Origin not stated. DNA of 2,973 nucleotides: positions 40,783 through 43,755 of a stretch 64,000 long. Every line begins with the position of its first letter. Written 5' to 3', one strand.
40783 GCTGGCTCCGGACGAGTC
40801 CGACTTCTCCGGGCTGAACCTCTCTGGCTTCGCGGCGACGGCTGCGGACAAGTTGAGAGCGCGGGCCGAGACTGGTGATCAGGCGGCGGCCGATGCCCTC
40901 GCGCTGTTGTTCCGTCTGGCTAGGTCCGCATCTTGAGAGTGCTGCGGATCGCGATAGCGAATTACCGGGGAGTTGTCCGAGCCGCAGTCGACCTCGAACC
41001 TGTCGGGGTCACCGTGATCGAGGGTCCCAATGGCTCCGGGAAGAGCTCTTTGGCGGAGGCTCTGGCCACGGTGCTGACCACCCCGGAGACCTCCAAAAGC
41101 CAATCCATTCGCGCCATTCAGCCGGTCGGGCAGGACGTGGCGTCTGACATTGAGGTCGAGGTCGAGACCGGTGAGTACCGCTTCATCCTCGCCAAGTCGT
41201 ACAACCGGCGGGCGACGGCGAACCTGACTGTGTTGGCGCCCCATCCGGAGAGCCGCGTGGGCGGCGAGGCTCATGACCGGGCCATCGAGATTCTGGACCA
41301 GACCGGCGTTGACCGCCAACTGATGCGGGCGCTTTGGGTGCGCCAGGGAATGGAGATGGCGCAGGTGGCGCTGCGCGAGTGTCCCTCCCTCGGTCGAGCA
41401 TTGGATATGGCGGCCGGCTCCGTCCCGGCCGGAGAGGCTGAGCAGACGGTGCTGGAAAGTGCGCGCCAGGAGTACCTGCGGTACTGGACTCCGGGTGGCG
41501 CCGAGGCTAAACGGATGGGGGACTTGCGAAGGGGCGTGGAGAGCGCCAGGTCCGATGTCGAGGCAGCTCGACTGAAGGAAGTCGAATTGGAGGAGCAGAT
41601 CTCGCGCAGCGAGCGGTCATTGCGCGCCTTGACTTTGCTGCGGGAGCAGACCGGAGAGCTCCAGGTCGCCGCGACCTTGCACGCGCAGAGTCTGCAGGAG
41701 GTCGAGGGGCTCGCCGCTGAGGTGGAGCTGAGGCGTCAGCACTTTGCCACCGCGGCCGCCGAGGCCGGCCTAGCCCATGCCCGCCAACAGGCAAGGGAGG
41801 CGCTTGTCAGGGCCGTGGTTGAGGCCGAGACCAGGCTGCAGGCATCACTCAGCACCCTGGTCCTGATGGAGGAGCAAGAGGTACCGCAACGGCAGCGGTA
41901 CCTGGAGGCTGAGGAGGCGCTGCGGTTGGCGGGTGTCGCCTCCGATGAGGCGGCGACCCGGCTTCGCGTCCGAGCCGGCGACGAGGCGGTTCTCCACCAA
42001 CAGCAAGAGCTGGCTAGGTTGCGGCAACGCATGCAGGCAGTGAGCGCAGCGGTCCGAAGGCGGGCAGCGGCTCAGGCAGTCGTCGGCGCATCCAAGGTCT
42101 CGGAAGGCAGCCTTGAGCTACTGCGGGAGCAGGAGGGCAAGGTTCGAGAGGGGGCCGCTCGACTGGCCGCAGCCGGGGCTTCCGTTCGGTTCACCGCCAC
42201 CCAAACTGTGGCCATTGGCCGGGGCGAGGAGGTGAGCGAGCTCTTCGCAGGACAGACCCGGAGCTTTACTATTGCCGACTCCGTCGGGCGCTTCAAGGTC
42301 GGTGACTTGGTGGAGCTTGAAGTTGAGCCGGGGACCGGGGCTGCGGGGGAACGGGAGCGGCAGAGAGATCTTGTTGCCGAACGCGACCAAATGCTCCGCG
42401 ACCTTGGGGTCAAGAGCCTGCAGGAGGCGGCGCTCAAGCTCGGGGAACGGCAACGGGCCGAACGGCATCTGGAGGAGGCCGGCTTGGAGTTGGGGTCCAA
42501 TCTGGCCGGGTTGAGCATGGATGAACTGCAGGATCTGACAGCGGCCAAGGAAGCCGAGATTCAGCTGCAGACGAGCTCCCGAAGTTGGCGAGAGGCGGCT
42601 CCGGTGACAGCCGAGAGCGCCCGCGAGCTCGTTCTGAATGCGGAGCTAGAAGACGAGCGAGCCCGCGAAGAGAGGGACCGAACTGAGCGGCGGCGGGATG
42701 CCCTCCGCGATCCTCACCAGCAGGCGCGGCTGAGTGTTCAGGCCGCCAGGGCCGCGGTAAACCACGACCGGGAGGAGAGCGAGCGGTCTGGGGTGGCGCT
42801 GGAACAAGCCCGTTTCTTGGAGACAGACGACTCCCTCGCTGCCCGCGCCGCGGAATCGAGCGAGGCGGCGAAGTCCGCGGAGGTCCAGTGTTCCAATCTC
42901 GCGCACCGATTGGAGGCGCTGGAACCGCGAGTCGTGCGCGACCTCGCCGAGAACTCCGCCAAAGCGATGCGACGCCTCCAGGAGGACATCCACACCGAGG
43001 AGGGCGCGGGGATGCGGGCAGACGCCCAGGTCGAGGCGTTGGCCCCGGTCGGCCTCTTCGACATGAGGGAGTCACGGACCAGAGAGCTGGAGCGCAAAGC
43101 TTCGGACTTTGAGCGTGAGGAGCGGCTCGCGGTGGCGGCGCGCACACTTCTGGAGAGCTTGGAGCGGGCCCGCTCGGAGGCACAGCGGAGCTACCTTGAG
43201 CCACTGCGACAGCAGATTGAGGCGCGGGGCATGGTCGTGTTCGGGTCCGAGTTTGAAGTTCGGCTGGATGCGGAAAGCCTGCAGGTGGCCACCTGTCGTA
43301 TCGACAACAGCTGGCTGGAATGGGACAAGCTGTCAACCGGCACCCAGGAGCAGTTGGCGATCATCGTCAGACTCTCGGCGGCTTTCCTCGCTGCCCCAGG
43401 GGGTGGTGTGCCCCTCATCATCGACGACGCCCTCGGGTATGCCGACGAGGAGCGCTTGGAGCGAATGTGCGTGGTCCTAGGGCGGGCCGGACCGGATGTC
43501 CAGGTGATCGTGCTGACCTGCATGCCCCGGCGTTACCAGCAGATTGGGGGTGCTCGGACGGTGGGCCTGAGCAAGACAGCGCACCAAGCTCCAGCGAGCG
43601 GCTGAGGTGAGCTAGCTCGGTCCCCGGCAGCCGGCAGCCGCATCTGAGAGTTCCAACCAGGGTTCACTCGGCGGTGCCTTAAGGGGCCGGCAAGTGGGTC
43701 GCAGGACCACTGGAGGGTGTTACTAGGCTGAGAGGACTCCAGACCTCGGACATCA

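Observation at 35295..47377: Split and expanded SOS mutasome locus: imuA-imuB-orf80 | ftsH | sbcD/sbcC-like | dnaE2, all co-directional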

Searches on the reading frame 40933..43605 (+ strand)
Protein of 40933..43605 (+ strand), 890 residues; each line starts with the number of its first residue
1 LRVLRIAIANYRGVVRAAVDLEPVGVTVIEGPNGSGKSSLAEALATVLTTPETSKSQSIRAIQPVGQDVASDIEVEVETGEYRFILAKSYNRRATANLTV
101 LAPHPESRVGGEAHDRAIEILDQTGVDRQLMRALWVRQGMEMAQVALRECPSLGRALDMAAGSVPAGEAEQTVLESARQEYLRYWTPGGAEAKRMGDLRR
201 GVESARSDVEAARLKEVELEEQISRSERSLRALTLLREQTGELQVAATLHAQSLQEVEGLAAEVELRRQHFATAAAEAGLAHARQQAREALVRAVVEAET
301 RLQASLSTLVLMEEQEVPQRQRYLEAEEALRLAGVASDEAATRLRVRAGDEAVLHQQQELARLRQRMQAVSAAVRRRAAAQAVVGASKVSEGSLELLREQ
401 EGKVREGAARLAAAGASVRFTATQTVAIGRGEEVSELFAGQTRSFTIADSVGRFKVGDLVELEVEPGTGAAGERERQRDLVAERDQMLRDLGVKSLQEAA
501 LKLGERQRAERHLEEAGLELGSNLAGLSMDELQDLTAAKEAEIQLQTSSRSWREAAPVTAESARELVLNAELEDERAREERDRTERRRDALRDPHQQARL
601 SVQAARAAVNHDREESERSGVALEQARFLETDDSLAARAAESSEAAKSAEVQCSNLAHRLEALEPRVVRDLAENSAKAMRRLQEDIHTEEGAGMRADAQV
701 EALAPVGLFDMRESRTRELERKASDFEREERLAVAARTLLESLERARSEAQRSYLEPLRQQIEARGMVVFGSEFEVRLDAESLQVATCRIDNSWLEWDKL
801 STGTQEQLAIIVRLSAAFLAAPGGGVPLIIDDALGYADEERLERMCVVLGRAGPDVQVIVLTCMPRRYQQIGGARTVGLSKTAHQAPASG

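Call 3: search_protein_families(library=pfam, proteins=[window:40933-43605:+])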
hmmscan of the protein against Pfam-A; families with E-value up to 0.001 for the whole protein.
window:40933-43605:+ (890 aa): 6 families
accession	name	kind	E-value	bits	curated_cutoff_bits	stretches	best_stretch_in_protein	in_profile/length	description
PF13476.12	AAA_23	-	2.8e-09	38.3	27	1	5-87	1-80/201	AAA domain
PF02463.25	SMC_N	-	7.1e-09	35.8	40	1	5-881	4-213/220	RecF/RecN/SMC N terminal domain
PF13175.12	AAA_15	-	7.9e-08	32.7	32.1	1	1-65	1-55/374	AAA ATPase domain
PF13555.12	AAA_29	-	5.8e-07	29.6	27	1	5-52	3-50/61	P-loop containing region of AAA domain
PF00005.33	ABC_tran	-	0.00025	22.1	25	0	19-55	6-38/137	ABC transporter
PF13304.12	AAA_21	-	0.00088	19.9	27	0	26-50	1-25/304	AAA domain, putative AbiEii toxin, Type IV TA system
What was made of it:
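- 40933..43605 (+): SbcC/Rad50-like SMC-type ATPase (890 aa), TTGA overlap with the nuclease gene. SMC_N spans residues 5-881, with AAA_23 (call 3).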

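Call 4: search_protein_families(library=ncbifam, proteins=[window:40933-43605:+])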
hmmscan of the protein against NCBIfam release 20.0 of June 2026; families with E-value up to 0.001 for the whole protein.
window:40933-43605:+ (890 aa): 6 families
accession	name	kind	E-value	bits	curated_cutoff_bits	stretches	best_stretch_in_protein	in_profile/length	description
TIGR00611.2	recf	equivalog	7.9e-08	31.8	172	1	5-86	3-83/339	DNA replication/repair protein RecF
NF002572.0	PRK02224.1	equivalog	6.5e-07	28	1087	1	1-44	1-43/888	DNA double-strand break repair ATPase Rad50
NF041035.1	Rad50_Halo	equivalog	2.1e-06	26.4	1000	1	1-45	1-44/883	DNA double-strand break repair ATPase Rad50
NF045487.1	ASRP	equivalog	7.2e-06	24.9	300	1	18-86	9-67/593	archaea-specific SMC-related protein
NF040873.1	AztA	equivalog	0.00023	20.8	220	1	19-51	13-45/191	zinc ABC transporter ATP-binding protein AztA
NF041760.1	PtuA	equivalog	0.00037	19.5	500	1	4-49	53-97/524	retron Ec78 anti-phage system effector ATPase PtuA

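Call 36: search_protein_families(library=padloc, proteins=[window:40933-43605:+], max_evalue=0.001)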
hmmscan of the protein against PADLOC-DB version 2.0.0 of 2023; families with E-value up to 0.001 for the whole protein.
window:40933-43605:+ (890 aa): 31 families (the best 25 are shown)
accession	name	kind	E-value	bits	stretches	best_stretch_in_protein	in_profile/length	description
PDLC04140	mad8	-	1.4e-10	39.2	1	5-133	3-101/314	mads_8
PDLC04135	mad3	-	7.5e-10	36.9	1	3-70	2-72/374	mads_3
PDLC03859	LmuB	-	4.7e-09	34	1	1-91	3-84/611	-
PDLC02979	AriA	-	4.5e-08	31.3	1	1-67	1-58/373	-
PDLC00271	PtuA1|PtuA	-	1.8e-07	29.1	1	1-50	1-49/421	AAA ATPase domain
PDLC00269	PtuA1|PtuA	-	3.4e-07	27.9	1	1-103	1-113/446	AAA ATPase domain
PDLC00277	PtuA1|PtuA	-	5.1e-07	27.3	1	1-96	1-89/423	AAA ATPase domain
PDLC00278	PtuA1|PtuA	-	6e-07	27.1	1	1-50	1-49/436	AAA ATPase domain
PDLC00298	PtuA1|PtuA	-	9.1e-07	26.3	1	1-49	1-48/423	AAA ATPase domain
PDLC00094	GajA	-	3.2e-06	23.9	1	1-57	1-55/569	AAA ATPase domain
PDLC02981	AriAB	-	3.6e-06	23.9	1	1-51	1-50/694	-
PDLC00293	PtuA1|PtuA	-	9.8e-06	22.8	1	1-51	1-52/527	AAA ATPase domain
PDLC00299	PtuA1|PtuA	-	1.3e-05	22.4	1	3-50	55-101/535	AAA ATPase domain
PDLC04176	HEC-01A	-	1.5e-05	22.5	1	1-63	1-62/371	-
PDLC00082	GajA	-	1.6e-05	21.5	1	1-56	1-55/694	AAA ATPase domain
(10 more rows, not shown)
